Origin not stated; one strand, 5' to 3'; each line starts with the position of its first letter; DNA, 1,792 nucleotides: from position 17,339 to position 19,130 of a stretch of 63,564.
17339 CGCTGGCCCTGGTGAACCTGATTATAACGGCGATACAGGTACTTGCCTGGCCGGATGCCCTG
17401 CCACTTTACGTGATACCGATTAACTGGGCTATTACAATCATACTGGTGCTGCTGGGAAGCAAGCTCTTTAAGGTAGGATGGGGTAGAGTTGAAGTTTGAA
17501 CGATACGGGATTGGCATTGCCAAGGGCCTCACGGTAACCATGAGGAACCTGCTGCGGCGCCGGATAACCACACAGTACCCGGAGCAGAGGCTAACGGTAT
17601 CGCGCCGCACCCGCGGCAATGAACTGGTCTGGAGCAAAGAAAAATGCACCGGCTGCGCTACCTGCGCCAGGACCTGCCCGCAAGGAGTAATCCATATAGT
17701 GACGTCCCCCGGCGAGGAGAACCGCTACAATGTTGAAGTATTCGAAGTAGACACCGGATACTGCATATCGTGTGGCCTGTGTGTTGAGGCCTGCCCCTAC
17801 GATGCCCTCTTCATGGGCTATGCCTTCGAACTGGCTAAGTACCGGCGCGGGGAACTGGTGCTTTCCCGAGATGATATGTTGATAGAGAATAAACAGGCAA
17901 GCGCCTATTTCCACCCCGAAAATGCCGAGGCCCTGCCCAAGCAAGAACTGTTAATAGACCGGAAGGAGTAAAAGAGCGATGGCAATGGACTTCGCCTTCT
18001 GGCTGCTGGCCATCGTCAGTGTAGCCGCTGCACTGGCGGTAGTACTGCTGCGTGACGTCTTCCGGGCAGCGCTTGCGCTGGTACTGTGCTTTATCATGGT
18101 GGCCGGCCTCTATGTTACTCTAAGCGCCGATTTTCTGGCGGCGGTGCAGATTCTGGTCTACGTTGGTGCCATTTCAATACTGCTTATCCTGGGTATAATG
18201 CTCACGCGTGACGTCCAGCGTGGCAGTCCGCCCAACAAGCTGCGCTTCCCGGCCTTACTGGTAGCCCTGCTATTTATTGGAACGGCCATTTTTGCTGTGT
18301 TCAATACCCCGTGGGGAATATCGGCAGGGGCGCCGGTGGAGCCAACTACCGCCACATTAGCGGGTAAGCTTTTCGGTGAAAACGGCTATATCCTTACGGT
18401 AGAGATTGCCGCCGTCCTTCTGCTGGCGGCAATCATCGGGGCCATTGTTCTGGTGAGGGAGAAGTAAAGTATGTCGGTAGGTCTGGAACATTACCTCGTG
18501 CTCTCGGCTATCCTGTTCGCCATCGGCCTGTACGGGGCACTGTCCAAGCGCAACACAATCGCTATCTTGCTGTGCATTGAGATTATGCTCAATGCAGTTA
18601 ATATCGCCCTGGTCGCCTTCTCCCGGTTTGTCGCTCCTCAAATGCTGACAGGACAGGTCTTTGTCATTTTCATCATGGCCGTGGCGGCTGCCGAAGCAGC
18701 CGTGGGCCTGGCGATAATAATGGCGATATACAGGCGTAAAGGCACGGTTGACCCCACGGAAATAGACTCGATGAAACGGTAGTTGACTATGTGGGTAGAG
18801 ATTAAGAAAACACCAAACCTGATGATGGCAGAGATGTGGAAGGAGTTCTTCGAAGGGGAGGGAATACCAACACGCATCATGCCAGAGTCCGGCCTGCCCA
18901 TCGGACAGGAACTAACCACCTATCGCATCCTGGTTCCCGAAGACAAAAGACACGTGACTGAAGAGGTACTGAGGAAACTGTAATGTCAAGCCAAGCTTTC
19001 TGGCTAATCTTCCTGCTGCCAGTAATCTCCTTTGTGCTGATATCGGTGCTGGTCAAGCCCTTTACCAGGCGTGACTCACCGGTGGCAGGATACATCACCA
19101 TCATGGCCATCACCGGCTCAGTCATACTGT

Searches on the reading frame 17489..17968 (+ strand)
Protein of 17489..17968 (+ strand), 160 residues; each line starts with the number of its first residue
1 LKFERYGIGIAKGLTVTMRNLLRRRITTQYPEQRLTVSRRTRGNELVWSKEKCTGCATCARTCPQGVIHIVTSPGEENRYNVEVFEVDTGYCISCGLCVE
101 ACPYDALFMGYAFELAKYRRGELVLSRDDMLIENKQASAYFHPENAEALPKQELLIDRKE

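Call 61: search_protein_families(library=ncbifam, proteins=[window:17489-17968:+], max_evalue=0.01)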
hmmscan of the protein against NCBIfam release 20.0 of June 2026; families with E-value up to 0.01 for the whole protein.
window:17489-17968:+ (160 aa): 108 families (the best 25 are shown)
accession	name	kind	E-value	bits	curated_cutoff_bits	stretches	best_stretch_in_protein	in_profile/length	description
TIGR01971.1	NuoI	subfamily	1.6e-32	111.7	113.05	1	13-130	1-121/121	NADH-quinone oxidoreductase, chain I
NF004537.0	PRK05888.1-3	equivalog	7e-31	107.3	163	1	10-135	23-158/204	NADH-quinone oxidoreductase subunit NuoI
NF004536.0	PRK05888.1-1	equivalog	2.3e-27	95.5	212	1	10-135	13-142/180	NADH-quinone oxidoreductase subunit NuoI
NF004540.0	PRK05888.2-1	equivalog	2.5e-25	88.7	215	1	8-125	2-121/139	NADH-quinone oxidoreductase subunit NuoI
NF004538.0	PRK05888.1-4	equivalog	3.9e-24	85.1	135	1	10-134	16-144/162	NADH-quinone oxidoreductase subunit NuoI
NF004544.0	PRK05888.2-6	equivalog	2.5e-23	82.8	457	1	6-143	30-171/220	NADH-quinone oxidoreductase subunit NuoI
NF004539.0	PRK05888.1-5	equivalog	6.3e-23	81.2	225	1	10-133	16-143/162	NADH-quinone oxidoreductase subunit NuoI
NF040612.1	F420_dehyd_FpoI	exception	2.3e-22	79.3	180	1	12-130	4-124/135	F420H2 dehydrogenase subunit FpoI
NF004542.0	PRK05888.2-3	equivalog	1e-21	77.4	248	1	11-138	37-169/203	NADH-quinone oxidoreductase subunit NuoI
NF004541.0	PRK05888.2-2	equivalog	2.4e-21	76.3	217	1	14-135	24-139/168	NADH-quinone oxidoreductase subunit NuoI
TIGR00403.1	ndhI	equivalog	1.1e-19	70.7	302.35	1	10-124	22-136/183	NAD(P)H-quinone oxidoreductase subunit I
NF009053.0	PRK12387.1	subfamily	1.8e-17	63.7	204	1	23-141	11-124/180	formate hydrogenlyase complex iron-sulfur subunit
NF006221.0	PRK08348.1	subfamily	1.6e-16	60.2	124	1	14-120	7-105/136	NADH-plastoquinone oxidoreductase subunit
NF004545.0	PRK05888.3-1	equivalog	5.8e-16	58.5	229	1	8-130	24-145/154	NADH-quinone oxidoreductase subunit NuoI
NF004546.0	PRK05888.3-3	equivalog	4.7e-14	52.2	260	1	23-116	37-133/196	NADH-quinone oxidoreductase subunit NuoI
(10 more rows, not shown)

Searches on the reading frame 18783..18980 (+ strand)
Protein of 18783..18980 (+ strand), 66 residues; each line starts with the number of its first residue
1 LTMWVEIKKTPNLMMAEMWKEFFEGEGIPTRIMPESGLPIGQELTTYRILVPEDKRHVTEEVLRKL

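Call 3: search_protein_families(library=pfam, proteins=[window:18783-18980:+], max_evalue=10)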
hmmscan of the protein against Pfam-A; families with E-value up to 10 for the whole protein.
window:18783-18980:+ (66 aa): 1 family
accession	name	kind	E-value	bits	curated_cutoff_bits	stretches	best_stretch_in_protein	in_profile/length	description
PF09413.15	DUF2007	-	0.00014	22.4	25.7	1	4-65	1-64/66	Putative prokaryotic signal transducing protein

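Call 61: search_protein_families(library=ncbifam, proteins=[window:18783-18980:+], max_evalue=0.01)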
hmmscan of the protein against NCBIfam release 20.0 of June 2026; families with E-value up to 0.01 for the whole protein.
window:18783-18980:+ (66 aa): 0 families
